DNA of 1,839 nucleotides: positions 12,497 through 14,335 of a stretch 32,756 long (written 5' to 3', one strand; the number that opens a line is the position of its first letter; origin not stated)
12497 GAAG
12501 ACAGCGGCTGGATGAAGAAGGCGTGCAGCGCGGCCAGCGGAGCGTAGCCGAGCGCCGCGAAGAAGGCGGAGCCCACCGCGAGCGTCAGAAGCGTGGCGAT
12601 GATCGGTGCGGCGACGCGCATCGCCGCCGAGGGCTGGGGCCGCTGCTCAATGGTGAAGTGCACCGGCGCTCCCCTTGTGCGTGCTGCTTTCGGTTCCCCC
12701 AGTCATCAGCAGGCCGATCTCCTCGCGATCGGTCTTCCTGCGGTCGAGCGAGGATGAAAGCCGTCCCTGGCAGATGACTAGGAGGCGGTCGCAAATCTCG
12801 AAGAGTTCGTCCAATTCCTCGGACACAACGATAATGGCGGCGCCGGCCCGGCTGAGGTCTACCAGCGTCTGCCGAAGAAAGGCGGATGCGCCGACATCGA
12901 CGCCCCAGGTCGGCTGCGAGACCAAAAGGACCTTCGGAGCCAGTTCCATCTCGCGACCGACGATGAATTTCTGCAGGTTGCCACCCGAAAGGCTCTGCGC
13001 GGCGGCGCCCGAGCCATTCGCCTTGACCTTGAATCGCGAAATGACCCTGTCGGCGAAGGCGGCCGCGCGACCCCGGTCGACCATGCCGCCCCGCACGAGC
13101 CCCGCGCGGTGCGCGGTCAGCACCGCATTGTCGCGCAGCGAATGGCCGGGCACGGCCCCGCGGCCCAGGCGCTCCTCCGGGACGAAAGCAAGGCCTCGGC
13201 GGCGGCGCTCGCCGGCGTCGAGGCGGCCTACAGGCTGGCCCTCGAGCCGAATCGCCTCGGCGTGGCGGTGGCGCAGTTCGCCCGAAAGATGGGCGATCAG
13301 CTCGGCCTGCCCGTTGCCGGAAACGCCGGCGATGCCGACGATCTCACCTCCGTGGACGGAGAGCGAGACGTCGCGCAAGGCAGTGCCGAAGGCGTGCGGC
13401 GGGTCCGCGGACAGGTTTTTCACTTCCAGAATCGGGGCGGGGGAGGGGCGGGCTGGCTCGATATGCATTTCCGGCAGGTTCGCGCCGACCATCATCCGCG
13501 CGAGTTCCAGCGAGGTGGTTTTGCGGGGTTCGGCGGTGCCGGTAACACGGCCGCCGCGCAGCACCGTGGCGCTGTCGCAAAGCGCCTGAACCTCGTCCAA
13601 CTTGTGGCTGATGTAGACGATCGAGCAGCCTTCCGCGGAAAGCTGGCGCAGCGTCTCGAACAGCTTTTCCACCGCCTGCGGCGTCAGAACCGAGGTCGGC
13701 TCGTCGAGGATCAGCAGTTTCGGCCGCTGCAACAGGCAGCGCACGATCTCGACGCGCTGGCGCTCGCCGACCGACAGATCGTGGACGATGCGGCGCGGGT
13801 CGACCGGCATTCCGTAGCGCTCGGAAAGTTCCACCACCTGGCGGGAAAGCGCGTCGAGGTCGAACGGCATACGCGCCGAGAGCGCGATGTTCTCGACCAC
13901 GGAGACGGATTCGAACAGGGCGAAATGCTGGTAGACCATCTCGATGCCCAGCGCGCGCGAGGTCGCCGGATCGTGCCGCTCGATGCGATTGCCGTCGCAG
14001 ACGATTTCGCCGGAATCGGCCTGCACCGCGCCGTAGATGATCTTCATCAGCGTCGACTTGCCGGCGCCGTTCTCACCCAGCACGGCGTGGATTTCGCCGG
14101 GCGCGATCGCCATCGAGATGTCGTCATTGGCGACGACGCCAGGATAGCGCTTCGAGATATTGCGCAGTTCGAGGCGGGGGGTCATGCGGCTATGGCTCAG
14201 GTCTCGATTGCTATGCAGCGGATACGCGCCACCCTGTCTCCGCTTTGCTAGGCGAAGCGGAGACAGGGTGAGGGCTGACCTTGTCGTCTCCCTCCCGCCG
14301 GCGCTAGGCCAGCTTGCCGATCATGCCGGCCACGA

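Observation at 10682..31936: A 21-kb locus: two outward-facing BMP-family ABC importers bracket both demethylase modules; the substrate may be a methylated purine, nucleoside or similar heterocycle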

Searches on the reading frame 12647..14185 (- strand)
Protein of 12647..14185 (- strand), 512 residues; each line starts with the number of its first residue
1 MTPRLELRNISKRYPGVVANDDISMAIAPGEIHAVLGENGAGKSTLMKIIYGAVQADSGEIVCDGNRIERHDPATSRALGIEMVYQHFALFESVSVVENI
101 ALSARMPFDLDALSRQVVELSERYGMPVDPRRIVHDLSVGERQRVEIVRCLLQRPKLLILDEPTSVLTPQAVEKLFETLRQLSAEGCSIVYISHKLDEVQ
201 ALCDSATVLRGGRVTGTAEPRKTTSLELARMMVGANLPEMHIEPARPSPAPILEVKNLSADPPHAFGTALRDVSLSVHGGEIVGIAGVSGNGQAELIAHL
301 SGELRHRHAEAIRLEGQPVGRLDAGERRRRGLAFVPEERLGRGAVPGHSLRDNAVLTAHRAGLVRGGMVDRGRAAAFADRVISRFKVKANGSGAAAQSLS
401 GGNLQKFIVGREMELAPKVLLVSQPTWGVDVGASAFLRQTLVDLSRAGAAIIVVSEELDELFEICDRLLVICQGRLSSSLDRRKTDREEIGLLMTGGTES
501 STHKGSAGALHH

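Call 3: search_protein_families(library=pfam, proteins=[window:12647-14185:-])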
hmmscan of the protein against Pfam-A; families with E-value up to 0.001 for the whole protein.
window:12647-14185:- (512 aa): 3 families
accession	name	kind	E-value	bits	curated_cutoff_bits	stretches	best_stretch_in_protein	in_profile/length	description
PF00005.33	ABC_tran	-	2.1e-48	164.8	25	2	21-165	2-137/137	ABC transporter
PF13304.12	AAA_21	-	9.8e-09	36.1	27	0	151-194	253-298/304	AAA domain, putative AbiEii toxin, Type IV TA system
PF03193.22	RsgA_GTPase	-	0.00045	20.5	30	0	28-62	105-138/174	RsgA GTPase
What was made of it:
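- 12647..14185 (-): Double-domain ABC ATPase of the left importer. PF00005 matched in two stretches (call 3).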
